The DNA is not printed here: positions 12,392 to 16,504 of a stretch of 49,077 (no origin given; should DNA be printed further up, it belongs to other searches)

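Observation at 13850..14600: Decayed acyltransferase in the aminotransferase-bearing PKS module (GHSxG replaced by GHGLA, core shortened)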

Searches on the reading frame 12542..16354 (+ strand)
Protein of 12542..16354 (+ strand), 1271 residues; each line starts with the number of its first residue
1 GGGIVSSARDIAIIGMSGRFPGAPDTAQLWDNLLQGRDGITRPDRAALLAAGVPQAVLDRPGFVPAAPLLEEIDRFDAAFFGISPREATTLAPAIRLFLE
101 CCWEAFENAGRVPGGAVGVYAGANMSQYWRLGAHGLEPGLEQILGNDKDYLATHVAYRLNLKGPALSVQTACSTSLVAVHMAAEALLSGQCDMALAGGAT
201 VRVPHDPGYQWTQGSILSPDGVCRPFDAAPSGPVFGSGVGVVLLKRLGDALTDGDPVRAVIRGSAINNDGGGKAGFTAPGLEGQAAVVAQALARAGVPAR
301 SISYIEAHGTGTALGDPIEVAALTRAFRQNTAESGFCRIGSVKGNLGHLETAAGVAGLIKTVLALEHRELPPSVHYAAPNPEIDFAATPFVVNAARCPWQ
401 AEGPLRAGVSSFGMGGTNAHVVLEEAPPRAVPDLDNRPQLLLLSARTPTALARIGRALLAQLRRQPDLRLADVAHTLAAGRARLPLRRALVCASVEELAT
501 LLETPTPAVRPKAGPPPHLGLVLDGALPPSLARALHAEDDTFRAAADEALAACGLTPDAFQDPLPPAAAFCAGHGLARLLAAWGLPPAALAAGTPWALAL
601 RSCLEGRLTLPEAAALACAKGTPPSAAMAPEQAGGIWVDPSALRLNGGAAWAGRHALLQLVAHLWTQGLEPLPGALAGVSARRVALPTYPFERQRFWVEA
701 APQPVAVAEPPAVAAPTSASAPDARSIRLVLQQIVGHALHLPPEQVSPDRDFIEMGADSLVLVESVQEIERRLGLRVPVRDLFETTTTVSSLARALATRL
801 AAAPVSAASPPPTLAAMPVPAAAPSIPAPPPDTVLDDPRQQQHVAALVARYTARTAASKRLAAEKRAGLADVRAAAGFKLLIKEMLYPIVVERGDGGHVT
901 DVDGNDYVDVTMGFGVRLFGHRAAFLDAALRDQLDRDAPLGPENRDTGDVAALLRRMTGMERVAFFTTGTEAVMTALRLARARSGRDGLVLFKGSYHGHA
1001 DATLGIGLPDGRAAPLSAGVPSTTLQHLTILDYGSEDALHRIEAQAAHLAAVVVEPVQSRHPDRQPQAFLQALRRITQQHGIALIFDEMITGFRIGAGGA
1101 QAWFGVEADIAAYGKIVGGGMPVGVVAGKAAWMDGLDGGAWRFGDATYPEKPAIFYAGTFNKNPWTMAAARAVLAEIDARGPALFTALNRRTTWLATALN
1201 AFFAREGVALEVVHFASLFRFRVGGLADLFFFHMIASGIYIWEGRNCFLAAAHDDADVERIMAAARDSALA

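Call 13: find_homologous_proteins(query=window:12542-16354:+, max_evalue=1e-50)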
Query window:12542-16354:+ (1271 aa): 7999 proteins with E <= 1e-50 among 8000 candidates; the best 120 are listed.
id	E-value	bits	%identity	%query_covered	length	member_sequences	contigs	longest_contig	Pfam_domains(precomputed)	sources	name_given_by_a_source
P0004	0.0e+0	1146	53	43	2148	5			PF08659.17,PF22336.3,PF00109.33,PF21394.4,PF22621.3,PF00550.32,PF13561.13,PF00108.30,PF16197.12,PF00698.27,PF00106.32,PF02801.29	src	-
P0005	0.0e+0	1137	46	48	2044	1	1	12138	PF22336.3,PF00109.33,PF22621.3,PF00550.32,PF00108.30,PF00975.27,PF02801.29,PF16197.12,PF00698.27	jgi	-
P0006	0.0e+0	1124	46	48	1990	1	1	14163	PF00668.26,PF22336.3,PF00109.33,PF22621.3,PF00550.32,PF00202.28,PF02801.29,PF16197.12,PF00698.27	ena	-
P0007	0.0e+0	1119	45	50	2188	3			PF00668.26,PF22336.3,PF00109.33,PF22621.3,PF00550.32,PF00202.28,PF00108.30,PF02801.29,PF16197.12,PF00698.27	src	-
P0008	0.0e+0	1108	55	38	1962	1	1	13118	PF08659.17,PF22336.3,PF00109.33,PF21394.4,PF22621.3,PF00550.32,PF13561.13,PF00108.30,PF16197.12,PF00698.27,PF00106.32,PF02801.29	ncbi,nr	ncbi:MAG: SDR family oxidoreductase, partial [Chloroflexota bacterium]|nr:SDR family oxidoreductase 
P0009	0.0e+0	1107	51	46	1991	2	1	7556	PF00668.26,PF22336.3,PF00109.33,PF22621.3,PF00550.32,PF00202.28,PF02801.29,PF16197.12,PF00698.27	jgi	jgi:acyl transferase domain-containing protein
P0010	0.0e+0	1101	46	48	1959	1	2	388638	PF00668.26,PF22336.3,PF00109.33,PF22621.3,PF00550.32,PF00202.28,PF02801.29,PF16197.12,PF00698.27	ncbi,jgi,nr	ncbi:MAG: hypothetical protein QOH06_3648 [Acidobacteriota bacterium]|jgi:acyl transferase domain-co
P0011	0.0e+0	1098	-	-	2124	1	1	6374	PF08659.17,PF22336.3,PF00109.33,PF22621.3,PF00550.32,PF00108.30,PF02801.29,PF23297.2,PF16197.12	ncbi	ncbi:MAG: KR domain-containing protein, partial [Legionella sp.]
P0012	0.0e+0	1093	46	48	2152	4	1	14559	PF00668.26,PF22336.3,PF00109.33,PF22621.3,PF00550.32,PF00202.28,PF00108.30,PF02801.29,PF16197.12,PF00698.27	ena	-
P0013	0.0e+0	1093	48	48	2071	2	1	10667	PF00668.26,PF22336.3,PF00109.33,PF22621.3,PF00550.32,PF00202.28,PF02801.29,PF23297.2,PF16197.12,PF00698.27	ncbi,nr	ncbi:MAG TPA: aminotransferase class III-fold pyridoxal phosphate-dependent enzyme, partial [Thermoa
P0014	0.0e+0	1093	47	48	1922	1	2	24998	PF00668.26,PF22336.3,PF00109.33,PF22621.3,PF00550.32,PF00202.28,PF02801.29,PF16197.12,PF00698.27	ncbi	-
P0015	0.0e+0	1091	-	-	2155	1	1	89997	PF22336.3,PF00109.33,PF22621.3,PF00550.32,PF00108.30,PF02801.29,PF16197.12,PF00698.27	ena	-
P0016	0.0e+0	1084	48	48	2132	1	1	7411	PF00668.26,PF22336.3,PF00109.33,PF22621.3,PF00550.32,PF00202.28,PF02801.29,PF16197.12,PF00698.27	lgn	-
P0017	0.0e+0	1081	45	48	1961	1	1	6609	PF00668.26,PF22336.3,PF00109.33,PF22621.3,PF00550.32,PF00202.28,PF02801.29,PF16197.12,PF00698.27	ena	-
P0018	0.0e+0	1073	46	48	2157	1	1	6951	PF00668.26,PF22336.3,PF00109.33,PF22621.3,PF00550.32,PF00202.28,PF02801.29,PF16197.12,PF00698.27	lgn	-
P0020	0.0e+0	1068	-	-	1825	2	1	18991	PF08659.17,PF22336.3,PF00109.33,PF22621.3,PF00550.32,PF00108.30,PF02801.29,PF16197.12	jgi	-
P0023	0.0e+0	1061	-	-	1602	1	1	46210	PF00668.26,PF22336.3,PF00109.33,PF22621.3,PF00550.32,PF00202.28,PF00108.30,PF02801.29,PF16197.12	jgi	jgi:glutamate-1-semialdehyde aminotransferase/3-oxoacyl-(acyl-carrier-protein) synthase/acyl carrier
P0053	9.8e-294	996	48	48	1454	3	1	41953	PF22336.3,PF00109.33,PF22621.3,PF00550.32,PF00202.28,PF02801.29,PF16197.12,PF00698.27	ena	-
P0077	2.0e-288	978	-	-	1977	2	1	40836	PF00668.26,PF22336.3,PF00109.33,PF22621.3,PF00550.32,PF00202.28,PF02801.29,PF16197.12,PF00698.27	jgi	-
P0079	3.4e-288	978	-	-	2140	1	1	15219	PF22336.3,PF13469.13,PF00109.33,PF22621.3,PF00550.32,PF00202.28,PF00501.35,PF13193.13,PF02801.29,PF16197.12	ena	-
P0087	4.0e-286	971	51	46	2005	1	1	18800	PF22336.3,PF00109.33,PF22621.3,PF00550.32,PF00202.28,PF00501.35,PF13193.13,PF02801.29,PF16197.12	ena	-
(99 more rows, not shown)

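Call 23: find_encoding_contigs(protein=P0023, flank=10000, max_places=2)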
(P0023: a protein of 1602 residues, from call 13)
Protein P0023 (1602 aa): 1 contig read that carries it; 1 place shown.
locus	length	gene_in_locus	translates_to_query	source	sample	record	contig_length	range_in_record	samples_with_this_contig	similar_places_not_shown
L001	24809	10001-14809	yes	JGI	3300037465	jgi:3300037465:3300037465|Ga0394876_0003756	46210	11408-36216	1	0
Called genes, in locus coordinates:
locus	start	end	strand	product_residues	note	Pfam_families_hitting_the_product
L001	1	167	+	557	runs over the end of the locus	PF02129:Peptidase_S15, PF08530:PepX_C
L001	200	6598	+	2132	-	PF00501:AMP-binding, PF23024:AMP-dom_DIP2-like, PF00550:PP-binding, PF00668:Condensation, PF00501:AMP-binding, PF08241:Methyltransf_11, PF08242:Methyltransf_12, PF13649:Methyltransf_25, +3 more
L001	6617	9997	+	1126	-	PF00668:Condensation, PF00501:AMP-binding, PF13193:AMP-binding_C (weak), PF00550:PP-binding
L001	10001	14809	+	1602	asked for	PF00109:ketoacyl-synt, PF02801:Ketoacyl-synt_C, PF16197:KAsynt_C_assoc, PF22336:RhiE-like_linker, PF22621:CurL-like_PKS_C, PF00550:PP-binding, PF00202:Aminotran_3, PF00668:Condensation, +1 more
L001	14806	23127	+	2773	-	PF00501:AMP-binding, PF13193:AMP-binding_C, PF00550:PP-binding, PF00668:Condensation, PF00501:AMP-binding, PF00550:PP-binding, PF00668:Condensation, PF05721:PhyH, +1 more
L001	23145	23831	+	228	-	PF14518:Haem_oxygenas_2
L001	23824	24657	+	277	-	PF13489:Methyltransf_23, PF01209:Ubie_methyltran, PF02353:CMAS, PF24675:NpmA (weak), PF13847:Methyltransf_31, PF08241:Methyltransf_11, PF08242:Methyltransf_12, PF13649:Methyltransf_25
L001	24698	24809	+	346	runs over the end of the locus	PF13485:Peptidase_MA_2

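Call 24: find_encoding_contigs(protein=P0087, flank=10000, max_places=2)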
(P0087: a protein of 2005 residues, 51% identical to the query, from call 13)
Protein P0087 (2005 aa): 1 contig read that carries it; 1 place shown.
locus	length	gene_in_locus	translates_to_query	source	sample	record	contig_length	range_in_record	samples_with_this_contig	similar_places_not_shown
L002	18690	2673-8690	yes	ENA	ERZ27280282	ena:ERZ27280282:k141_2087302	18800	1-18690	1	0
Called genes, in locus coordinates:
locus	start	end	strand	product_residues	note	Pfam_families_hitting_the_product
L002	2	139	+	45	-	?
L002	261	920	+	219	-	PF22624:AASDHPPT_N, PF01648:ACPS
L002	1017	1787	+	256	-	-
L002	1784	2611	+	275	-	PF12697:Abhydrolase_6 (weak)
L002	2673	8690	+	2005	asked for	PF00501:AMP-binding, PF13193:AMP-binding_C, PF00550:PP-binding, PF00109:ketoacyl-synt, PF02801:Ketoacyl-synt_C, PF16197:KAsynt_C_assoc, PF22336:RhiE-like_linker, PF22621:CurL-like_PKS_C, +2 more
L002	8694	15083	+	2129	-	PF00668:Condensation, PF00501:AMP-binding, PF13193:AMP-binding_C, PF00550:PP-binding, PF00668:Condensation, PF00501:AMP-binding, PF13193:AMP-binding_C, PF00550:PP-binding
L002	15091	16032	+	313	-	PF02129:Peptidase_S15, PF01738:DLH (faint), PF00561:Abhydrolase_1 (weak), PF12146:Hydrolase_4, PF12697:Abhydrolase_6, PF00326:Peptidase_S9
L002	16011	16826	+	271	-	-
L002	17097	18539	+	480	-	PF03023:MurJ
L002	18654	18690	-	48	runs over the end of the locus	?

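Call 25: find_encoding_contigs(protein=P0079, flank=10000, max_places=2)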
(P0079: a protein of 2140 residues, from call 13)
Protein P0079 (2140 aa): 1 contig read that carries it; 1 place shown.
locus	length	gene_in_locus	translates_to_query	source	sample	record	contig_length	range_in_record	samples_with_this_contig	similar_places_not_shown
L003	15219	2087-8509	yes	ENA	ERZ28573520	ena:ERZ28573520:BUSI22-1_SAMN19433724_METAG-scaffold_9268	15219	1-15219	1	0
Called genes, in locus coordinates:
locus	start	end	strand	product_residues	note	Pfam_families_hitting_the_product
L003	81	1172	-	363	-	PF13439:Glyco_transf_4, PF13579:Glyco_trans_4_4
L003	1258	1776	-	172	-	PF00132:Hexapep (weak)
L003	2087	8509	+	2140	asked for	PF00501:AMP-binding, PF13193:AMP-binding_C, PF00550:PP-binding, PF13469:Sulfotransfer_3, PF00109:ketoacyl-synt, PF02801:Ketoacyl-synt_C, PF16197:KAsynt_C_assoc, PF22336:RhiE-like_linker, +3 more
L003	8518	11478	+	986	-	PF00668:Condensation, PF00501:AMP-binding, PF13193:AMP-binding_C, PF00550:PP-binding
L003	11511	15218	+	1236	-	?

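Call 64: find_encoding_contigs(protein=P0053, flank=10000, max_places=1)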
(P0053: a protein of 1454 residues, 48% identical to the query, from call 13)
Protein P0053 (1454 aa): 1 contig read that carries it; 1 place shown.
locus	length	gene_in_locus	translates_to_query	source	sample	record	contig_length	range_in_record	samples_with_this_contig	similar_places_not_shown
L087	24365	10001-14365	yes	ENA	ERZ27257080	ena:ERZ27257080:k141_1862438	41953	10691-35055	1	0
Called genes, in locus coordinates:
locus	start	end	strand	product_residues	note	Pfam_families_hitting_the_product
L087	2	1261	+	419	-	PF00872:Transposase_mut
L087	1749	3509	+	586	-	PF00082:Peptidase_S8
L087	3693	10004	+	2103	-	PF00668:Condensation, PF00501:AMP-binding, PF13193:AMP-binding_C, PF00550:PP-binding, PF00668:Condensation, PF00550:PP-binding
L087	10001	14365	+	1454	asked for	PF00109:ketoacyl-synt, PF02801:Ketoacyl-synt_C, PF16197:KAsynt_C_assoc, PF22336:RhiE-like_linker, PF22621:CurL-like_PKS_C, PF00698:Acyl_transf_1, PF00550:PP-binding, PF00202:Aminotran_3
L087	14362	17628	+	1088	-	PF00668:Condensation, PF00501:AMP-binding, PF13193:AMP-binding_C, PF00550:PP-binding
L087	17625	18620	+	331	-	PF18563:TubC_N, PF00975:Thioesterase, PF00561:Abhydrolase_1 (weak)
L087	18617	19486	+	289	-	PF13621:Cupin_8, PF08007:JmjC_2, PF02373:JmjC (weak)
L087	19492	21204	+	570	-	-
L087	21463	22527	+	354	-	PF00158:Sigma54_activat, PF14532:Sigma54_activ_2, PF01078:Mg_chelatase (faint), PF00004:AAA (weak), PF25601:AAA_lid_14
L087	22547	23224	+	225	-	PF02563:Poly_export, PF10531:SLBB, PF22461:SLBB_2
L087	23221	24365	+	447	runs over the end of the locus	-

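Call 65: find_encoding_contigs(protein=P0077, flank=10000, max_places=1)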
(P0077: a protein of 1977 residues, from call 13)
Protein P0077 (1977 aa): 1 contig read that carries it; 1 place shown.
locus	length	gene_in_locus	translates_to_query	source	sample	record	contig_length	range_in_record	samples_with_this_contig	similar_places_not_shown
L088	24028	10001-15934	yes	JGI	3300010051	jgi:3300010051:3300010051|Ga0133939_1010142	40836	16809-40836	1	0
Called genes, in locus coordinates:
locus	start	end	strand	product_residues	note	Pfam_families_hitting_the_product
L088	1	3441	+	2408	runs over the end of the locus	PF00501:AMP-binding, PF13193:AMP-binding_C (weak), PF00550:PP-binding, PF00668:Condensation, PF00501:AMP-binding, PF13193:AMP-binding_C, PF00550:PP-binding, PF14399:BtrH_N (weak)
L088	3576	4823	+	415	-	PF04055:Radical_SAM, PF06969:HemN_C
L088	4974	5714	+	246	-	-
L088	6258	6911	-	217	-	PF01022:HTH_5, PF09860:DUF2087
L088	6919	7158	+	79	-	-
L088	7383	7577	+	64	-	-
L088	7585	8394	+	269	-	PF08242:Methyltransf_12 (weak), PF13649:Methyltransf_25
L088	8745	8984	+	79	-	PF03050:DDE_Tnp_IS66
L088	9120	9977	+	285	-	PF01695:IstB_IS21, PF00308:Bac_DnaA (weak)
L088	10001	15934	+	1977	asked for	PF00109:ketoacyl-synt, PF02801:Ketoacyl-synt_C, PF16197:KAsynt_C_assoc, PF22336:RhiE-like_linker, PF22621:CurL-like_PKS_C, PF00698:Acyl_transf_1, PF00550:PP-binding, PF00202:Aminotran_3, +1 more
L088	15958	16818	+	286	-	PF13621:Cupin_8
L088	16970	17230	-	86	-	-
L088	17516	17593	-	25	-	-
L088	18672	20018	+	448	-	PF03372:Exo_endo_phos, PF00932:LTD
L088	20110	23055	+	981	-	-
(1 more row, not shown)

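Call 66: find_encoding_contigs(protein=P0020, flank=10000, max_places=1)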
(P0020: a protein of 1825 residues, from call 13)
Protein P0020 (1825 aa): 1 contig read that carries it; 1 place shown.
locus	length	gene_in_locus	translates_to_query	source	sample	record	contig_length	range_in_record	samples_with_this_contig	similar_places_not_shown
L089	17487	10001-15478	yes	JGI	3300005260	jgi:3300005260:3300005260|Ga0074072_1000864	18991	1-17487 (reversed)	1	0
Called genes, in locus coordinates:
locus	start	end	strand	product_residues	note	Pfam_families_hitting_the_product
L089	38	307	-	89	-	PF13356:Arm-DNA-bind_3 (weak)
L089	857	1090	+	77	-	PF04255:DUF433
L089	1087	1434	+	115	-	PF01934:HepT-like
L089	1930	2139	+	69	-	PF03621:MbtH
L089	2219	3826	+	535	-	PF18456:CmlA_N, PF13483:Lactamase_B_3, PF12706:Lactamase_B_2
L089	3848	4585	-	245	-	PF00975:Thioesterase, PF12697:Abhydrolase_6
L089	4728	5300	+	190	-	-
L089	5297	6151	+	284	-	PF00561:Abhydrolase_1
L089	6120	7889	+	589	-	PF00501:AMP-binding, PF00550:PP-binding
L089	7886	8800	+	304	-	PF05721:PhyH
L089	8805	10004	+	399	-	PF00999:Na_H_Exchanger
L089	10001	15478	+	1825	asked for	PF00109:ketoacyl-synt, PF02801:Ketoacyl-synt_C, PF16197:KAsynt_C_assoc, PF22336:RhiE-like_linker, PF22621:CurL-like_PKS_C, PF00550:PP-binding, PF00109:ketoacyl-synt, PF02801:Ketoacyl-synt_C, +5 more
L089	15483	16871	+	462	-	PF13489:Methyltransf_23, PF08241:Methyltransf_11, PF08242:Methyltransf_12, PF13649:Methyltransf_25, PF13847:Methyltransf_31 (weak), PF23297:ACP_SdgA_C (faint), PF00550:PP-binding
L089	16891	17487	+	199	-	?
